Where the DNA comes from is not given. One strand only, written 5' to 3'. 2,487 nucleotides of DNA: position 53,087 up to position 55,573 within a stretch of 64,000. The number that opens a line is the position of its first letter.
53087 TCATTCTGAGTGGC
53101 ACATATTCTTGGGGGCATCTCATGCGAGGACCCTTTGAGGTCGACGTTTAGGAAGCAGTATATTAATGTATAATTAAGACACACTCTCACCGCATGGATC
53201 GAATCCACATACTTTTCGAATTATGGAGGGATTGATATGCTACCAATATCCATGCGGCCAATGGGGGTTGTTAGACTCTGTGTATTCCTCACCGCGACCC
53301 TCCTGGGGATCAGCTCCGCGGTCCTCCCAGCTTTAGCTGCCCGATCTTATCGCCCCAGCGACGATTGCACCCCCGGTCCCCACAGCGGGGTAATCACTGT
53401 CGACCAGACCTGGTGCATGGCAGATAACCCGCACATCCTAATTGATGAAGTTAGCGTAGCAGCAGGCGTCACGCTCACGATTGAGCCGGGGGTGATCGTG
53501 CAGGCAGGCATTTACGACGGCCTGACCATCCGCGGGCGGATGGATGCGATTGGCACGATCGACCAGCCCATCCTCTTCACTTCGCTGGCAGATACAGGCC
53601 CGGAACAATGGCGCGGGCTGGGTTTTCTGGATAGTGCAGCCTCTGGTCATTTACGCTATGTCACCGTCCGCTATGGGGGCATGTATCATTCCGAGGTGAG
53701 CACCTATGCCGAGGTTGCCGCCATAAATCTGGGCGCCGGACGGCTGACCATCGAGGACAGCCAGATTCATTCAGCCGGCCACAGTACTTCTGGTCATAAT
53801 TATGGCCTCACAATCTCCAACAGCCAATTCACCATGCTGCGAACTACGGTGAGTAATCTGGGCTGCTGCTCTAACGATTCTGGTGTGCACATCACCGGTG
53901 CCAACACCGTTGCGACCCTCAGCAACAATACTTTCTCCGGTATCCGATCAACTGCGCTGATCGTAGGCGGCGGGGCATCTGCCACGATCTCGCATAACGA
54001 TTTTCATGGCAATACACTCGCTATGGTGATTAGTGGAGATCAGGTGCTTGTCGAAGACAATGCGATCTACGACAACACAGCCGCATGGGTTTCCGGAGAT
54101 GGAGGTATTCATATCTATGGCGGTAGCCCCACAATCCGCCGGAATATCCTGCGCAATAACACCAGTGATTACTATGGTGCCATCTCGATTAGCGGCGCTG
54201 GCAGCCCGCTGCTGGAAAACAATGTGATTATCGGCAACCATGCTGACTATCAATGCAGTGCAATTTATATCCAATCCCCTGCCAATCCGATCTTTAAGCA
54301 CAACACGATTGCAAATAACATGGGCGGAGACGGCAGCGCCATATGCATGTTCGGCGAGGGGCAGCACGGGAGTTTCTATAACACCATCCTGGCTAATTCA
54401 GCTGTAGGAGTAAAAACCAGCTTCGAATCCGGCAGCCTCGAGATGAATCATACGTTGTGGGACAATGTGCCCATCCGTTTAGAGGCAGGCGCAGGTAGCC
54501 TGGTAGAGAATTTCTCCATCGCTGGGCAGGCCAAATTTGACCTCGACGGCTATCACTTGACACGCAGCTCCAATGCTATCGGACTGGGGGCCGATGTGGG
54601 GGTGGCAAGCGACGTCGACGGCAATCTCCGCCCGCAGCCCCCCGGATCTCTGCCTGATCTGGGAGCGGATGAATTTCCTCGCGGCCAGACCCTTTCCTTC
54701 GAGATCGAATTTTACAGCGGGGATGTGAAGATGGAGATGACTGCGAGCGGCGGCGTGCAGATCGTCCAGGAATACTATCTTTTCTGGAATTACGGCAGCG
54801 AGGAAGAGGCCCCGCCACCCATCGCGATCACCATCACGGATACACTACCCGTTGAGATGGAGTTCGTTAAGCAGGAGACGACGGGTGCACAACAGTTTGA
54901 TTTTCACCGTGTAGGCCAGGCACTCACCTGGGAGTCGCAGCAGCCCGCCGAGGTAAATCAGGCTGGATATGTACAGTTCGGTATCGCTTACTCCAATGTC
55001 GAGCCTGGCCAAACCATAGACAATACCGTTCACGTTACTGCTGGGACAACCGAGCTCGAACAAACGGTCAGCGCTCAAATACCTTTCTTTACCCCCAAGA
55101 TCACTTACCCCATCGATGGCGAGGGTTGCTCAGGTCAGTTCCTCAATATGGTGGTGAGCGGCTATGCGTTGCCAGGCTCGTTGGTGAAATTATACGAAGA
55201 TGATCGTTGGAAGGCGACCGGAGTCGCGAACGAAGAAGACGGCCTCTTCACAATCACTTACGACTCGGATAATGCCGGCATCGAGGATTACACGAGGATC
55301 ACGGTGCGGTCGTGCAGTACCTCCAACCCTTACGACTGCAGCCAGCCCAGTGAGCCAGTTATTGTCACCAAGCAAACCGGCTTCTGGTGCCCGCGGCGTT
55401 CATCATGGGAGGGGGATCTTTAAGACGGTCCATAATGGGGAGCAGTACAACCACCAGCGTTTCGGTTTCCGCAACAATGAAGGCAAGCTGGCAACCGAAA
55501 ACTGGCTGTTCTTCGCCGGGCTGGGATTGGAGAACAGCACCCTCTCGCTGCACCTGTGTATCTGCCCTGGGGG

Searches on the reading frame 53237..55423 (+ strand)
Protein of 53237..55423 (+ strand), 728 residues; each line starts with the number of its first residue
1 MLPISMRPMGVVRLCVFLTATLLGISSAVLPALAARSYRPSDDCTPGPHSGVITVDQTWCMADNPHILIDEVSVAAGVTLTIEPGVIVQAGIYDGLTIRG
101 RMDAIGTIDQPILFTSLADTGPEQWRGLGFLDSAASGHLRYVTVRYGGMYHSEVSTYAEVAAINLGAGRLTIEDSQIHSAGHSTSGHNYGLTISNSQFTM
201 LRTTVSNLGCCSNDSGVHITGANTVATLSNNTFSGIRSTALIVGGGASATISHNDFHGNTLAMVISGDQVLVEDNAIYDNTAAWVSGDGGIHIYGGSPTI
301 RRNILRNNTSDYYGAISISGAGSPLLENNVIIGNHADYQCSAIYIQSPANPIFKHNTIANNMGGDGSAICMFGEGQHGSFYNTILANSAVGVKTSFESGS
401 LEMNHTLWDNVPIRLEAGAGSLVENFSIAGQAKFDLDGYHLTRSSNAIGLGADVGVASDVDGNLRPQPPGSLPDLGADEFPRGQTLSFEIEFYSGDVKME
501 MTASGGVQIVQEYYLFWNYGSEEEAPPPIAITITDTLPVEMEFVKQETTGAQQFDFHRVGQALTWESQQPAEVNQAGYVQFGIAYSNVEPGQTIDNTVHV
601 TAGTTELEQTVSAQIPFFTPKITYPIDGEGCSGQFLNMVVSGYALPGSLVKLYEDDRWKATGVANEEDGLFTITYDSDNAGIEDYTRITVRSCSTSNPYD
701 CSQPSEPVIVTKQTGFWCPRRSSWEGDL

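Call 47: search_protein_families(library=pfam, proteins=[window:53237-55423:+], max_evalue=0.00001)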
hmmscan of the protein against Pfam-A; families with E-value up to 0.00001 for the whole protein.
window:53237-55423:+ (728 aa): 2 families
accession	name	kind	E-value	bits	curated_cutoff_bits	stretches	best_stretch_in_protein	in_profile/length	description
PF13229.12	Beta_helix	-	3.4e-19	69.4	25.9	2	269-399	33-149/158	Right handed beta helix region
PF05048.19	NosD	-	1.5e-08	34.8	23.6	0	175-310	47-174/212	Periplasmic copper-binding protein (NosD)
